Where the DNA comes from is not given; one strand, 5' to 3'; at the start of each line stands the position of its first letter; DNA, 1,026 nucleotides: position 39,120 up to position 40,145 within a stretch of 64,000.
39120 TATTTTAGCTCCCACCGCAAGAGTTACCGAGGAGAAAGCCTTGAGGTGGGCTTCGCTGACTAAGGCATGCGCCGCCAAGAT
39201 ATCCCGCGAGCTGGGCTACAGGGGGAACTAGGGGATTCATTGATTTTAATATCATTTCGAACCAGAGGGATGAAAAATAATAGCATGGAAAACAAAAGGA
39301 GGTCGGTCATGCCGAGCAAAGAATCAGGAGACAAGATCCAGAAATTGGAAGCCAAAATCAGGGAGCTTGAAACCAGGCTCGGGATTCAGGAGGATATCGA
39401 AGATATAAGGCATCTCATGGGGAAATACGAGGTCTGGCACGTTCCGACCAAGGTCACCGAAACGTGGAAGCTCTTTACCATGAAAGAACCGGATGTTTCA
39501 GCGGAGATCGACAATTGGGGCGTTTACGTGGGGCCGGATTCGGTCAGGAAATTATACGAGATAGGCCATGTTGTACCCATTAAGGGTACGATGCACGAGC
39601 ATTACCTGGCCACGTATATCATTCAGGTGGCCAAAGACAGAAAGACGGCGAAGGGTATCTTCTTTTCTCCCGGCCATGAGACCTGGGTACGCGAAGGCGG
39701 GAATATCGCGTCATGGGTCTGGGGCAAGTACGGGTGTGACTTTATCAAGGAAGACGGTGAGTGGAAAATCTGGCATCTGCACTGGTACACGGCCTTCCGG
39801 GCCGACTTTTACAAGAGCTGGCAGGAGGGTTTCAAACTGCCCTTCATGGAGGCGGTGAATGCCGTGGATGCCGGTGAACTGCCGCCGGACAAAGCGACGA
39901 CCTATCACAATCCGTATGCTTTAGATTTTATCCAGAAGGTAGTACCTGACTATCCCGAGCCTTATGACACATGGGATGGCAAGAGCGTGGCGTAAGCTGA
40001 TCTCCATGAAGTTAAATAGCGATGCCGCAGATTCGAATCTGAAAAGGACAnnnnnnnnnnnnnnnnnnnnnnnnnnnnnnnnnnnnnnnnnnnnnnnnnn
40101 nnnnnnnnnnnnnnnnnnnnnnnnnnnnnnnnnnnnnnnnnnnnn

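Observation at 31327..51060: Segmentally duplicated catabolic module: AOR, Liv-type importer, OYE-FAD/Fe-S reductase and SDR, repeated in tandem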

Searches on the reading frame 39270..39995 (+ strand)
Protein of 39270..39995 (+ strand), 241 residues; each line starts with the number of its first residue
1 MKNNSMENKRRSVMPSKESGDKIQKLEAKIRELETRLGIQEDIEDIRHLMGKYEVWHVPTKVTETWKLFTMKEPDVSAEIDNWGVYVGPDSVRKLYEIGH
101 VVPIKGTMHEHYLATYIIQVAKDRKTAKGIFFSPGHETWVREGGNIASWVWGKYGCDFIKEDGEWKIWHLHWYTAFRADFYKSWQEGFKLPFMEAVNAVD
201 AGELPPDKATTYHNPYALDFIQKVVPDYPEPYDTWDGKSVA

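Call 6: search_protein_families(library=pfam, proteins=[window:39270-39995:+])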
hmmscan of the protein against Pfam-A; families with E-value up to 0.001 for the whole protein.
window:39270-39995:+ (241 aa): 1 family
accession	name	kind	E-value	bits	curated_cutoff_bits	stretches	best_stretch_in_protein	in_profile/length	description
PF13577.12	SnoaL_4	-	6.2e-10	39.6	24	1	41-171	4-126/126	SnoaL-like domain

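Call 9: search_protein_families(library=ncbifam, proteins=[window:39270-39995:+], max_evalue=0.00001)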
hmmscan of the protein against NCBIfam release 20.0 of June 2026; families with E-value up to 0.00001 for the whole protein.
window:39270-39995:+ (241 aa): 0 families

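Call 59: search_solved_structures(query=window:39270-39995:+, max_evalue=10, show_alignments=3)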
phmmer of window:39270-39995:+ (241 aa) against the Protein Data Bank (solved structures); distinct sequences matched with E-value up to 10: 8.
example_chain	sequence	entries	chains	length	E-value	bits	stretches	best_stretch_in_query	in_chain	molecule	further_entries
8abt_A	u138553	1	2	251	5.1e-11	45.5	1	26-187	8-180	SnoaL-like domain-containing protein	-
8abv_A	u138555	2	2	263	3.8e-10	42.6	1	24-185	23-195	SnoaL-like domain-containing protein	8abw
8abu_A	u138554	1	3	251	6e-10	41.9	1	26-187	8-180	SnoaL-like domain-containing protein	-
7ec8_A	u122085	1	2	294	0.24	13.8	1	125-160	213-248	LipIAF5-2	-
7ecb_A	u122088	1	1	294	0.24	13.7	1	125-160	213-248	LipIAF5-2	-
1mjc_A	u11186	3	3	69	0.9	11.9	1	146-193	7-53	MAJOR COLD-SHOCK PROTEIN 7.4 | PROTEIN (COLD-SHOCK PROTEIN A) | Cold shock protein CspA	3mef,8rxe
2l15_A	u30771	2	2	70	0.91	11.9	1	146-193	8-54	Cold shock protein CspA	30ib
7ot5_B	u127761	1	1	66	1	11.7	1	146-193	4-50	Cold shock protein CspB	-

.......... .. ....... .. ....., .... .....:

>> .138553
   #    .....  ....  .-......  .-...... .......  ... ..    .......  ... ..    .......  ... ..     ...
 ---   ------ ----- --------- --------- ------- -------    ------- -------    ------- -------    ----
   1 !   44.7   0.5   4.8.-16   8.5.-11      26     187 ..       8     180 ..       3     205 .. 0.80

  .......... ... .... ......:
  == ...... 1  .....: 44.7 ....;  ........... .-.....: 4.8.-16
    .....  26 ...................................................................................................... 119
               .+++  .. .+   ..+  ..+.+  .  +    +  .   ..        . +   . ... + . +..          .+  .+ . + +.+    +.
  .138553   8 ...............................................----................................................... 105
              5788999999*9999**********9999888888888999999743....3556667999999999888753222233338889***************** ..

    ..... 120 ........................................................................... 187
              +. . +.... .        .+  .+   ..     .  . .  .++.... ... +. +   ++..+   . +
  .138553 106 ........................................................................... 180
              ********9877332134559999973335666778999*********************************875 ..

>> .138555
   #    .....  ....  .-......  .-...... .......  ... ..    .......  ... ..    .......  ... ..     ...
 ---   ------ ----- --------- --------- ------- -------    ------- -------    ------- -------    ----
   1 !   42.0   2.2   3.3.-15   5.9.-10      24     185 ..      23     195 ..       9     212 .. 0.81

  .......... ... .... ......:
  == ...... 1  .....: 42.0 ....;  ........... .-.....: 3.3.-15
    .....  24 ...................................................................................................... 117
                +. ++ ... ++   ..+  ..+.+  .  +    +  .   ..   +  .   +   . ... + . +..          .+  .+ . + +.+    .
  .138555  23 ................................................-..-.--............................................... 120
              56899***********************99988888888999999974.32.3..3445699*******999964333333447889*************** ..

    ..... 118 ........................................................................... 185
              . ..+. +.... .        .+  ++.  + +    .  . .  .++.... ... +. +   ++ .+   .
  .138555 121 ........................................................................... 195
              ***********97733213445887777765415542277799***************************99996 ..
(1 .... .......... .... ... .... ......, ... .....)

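Call 62: find_homologous_proteins(query=window:39270-39995:+, max_evalue=0.00001)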
Query window:39270-39995:+ (241 aa): 130 proteins with E <= 0.00001 among 221 candidates; the best 120 are listed.
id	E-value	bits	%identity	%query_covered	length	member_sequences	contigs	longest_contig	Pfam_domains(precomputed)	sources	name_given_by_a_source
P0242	4.7e-139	480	89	92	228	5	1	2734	PF13577.13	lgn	-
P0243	8.1e-128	443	82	92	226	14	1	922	PF13577.13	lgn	-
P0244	7.6e-124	430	79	95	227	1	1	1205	PF13577.13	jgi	jgi:hypothetical protein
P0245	3.4e-101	356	68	93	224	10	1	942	PF13577.13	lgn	-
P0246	1.5e-99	350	66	93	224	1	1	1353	PF13577.13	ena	-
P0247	4.6e-93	329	63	95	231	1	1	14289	PF13577.13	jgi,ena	-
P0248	9.3e-85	302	60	93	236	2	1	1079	PF13577.13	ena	-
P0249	1.6e-84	301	60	93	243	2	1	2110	PF13577.13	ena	-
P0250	4.7e-81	290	89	56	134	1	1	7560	PF13577.13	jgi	jgi:hypothetical protein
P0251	5.3e-76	273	51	95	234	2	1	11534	PF13577.13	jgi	-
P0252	5.4e-64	234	47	95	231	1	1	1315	PF13577.13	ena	-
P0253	1.5e-61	226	49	90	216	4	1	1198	PF13577.13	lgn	-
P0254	1.6e-60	223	47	90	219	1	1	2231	PF13577.13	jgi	jgi:hypothetical protein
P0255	1.6e-60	222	47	95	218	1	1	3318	PF13577.13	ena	-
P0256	2.8e-60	222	48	90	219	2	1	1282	PF13577.13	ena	-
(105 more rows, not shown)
